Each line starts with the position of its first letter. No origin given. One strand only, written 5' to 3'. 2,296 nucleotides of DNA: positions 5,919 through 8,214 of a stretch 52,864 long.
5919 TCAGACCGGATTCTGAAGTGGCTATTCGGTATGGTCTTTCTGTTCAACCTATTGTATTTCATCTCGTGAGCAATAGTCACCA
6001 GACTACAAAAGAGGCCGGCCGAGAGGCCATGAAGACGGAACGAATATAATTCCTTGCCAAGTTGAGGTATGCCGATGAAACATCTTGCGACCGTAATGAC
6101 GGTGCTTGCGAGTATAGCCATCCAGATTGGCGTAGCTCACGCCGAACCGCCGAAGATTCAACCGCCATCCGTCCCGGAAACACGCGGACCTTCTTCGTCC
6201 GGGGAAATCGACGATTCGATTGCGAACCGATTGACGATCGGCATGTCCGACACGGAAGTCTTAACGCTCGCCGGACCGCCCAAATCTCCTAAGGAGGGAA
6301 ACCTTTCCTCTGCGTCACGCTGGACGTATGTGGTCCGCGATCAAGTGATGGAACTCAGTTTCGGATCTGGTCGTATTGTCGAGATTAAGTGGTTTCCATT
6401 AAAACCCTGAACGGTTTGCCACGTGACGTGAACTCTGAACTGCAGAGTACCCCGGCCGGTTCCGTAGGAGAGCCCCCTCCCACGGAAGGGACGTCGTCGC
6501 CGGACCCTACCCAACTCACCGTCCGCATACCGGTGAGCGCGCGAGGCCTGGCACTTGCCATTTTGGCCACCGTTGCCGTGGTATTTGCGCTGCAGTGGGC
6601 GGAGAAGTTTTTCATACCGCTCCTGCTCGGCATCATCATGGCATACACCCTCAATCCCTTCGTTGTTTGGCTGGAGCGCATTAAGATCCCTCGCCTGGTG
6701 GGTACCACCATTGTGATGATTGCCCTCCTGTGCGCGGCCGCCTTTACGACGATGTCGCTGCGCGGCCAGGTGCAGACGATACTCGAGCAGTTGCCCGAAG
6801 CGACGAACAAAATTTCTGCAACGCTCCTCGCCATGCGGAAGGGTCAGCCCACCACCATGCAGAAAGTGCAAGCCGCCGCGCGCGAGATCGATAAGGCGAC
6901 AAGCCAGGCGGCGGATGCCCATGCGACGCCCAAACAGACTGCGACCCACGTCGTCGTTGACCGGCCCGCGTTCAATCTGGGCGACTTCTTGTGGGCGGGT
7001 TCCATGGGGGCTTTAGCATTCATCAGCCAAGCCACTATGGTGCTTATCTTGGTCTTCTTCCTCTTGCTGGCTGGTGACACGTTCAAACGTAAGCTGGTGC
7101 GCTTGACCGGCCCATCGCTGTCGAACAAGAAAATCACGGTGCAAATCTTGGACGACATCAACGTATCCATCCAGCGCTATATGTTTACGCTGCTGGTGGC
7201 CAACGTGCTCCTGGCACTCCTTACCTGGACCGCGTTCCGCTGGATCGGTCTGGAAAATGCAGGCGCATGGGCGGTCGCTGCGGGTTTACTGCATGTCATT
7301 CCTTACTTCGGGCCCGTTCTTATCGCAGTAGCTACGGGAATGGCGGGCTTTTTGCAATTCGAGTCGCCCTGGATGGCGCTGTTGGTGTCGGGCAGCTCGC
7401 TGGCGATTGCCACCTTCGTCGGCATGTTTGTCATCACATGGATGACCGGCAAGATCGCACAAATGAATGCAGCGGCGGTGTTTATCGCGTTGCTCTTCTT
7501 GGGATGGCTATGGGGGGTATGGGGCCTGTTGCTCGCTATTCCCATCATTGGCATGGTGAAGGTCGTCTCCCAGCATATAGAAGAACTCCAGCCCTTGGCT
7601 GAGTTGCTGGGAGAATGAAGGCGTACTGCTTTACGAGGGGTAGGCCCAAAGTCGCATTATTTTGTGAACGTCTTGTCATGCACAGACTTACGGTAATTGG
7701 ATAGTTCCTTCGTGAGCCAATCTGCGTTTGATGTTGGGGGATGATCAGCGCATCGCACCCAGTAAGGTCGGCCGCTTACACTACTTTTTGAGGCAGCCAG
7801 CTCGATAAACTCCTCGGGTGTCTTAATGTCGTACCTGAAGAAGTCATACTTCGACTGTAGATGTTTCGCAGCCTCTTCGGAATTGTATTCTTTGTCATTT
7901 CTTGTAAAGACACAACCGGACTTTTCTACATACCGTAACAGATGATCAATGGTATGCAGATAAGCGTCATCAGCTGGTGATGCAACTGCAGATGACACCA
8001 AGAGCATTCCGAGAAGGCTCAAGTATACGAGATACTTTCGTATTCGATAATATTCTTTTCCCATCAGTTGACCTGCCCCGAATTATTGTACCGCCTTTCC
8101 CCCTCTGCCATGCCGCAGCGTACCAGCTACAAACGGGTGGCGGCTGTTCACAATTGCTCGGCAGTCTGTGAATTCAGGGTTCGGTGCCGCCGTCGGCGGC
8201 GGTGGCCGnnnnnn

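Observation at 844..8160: Nine copies of one 16-bp dyad plus extended -10 module: a compact regulon abutting a Crp/Fnr-family regulator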

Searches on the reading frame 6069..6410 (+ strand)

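Call 6: search_protein_families(library=pfam, max_evalue=0.01, proteins=[window:6069-6410:+])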
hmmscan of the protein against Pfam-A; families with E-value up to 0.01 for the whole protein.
window:6069-6410:+ (113 aa): 1 family
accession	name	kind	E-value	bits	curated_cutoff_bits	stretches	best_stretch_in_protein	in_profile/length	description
PF04355.18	BamE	-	0.0096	16.1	23.2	0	48-92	5-46/71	Outer membrane protein assembly factor BamE domain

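Call 7: search_protein_families(library=ncbifam, max_evalue=0.01, proteins=[window:6069-6410:+])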
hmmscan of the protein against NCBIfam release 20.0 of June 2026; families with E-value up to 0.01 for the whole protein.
window:6069-6410:+ (113 aa): 0 families

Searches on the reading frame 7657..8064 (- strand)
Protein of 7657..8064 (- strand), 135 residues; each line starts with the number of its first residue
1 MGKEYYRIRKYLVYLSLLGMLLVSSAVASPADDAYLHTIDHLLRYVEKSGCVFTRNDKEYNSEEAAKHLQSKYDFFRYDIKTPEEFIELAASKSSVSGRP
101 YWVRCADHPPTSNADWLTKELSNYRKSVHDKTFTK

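Call 6: search_protein_families(library=pfam, max_evalue=0.01, proteins=[window:7657-8064:-])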
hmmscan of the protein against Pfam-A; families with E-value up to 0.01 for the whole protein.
window:7657-8064:- (135 aa): 1 family
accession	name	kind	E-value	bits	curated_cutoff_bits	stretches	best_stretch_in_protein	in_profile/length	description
PF17263.7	DUF5329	-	1.1e-29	102.9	27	1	38-125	6-95/95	Family of unknown function (DUF5329)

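Call 7: search_protein_families(library=ncbifam, max_evalue=0.01, proteins=[window:7657-8064:-])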
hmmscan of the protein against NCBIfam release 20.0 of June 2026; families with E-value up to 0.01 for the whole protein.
window:7657-8064:- (135 aa): 6 families
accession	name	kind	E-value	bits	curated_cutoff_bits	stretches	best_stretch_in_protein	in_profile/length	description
NF007648.0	PRK10318.2-2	equivalog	2.8e-20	72.6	254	1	17-128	7-120/125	hypothetical protein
NF007649.0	PRK10318.3-1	equivalog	1.6e-19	70.4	180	1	43-126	2-86/88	hypothetical protein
NF007647.0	PRK10318.1-4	equivalog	2.1e-19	69.8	159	1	17-119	8-109/130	hypothetical protein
NF007651.0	PRK10318.3-3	equivalog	4.6e-19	68.8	252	1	11-126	3-119/122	hypothetical protein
NF007650.0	PRK10318.3-2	equivalog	4.3e-17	62.5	238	1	18-126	3-114/117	hypothetical protein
NF007646.0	PRK10318.1-3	equivalog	3.3e-10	40.1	171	1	44-109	35-100/122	hypothetical protein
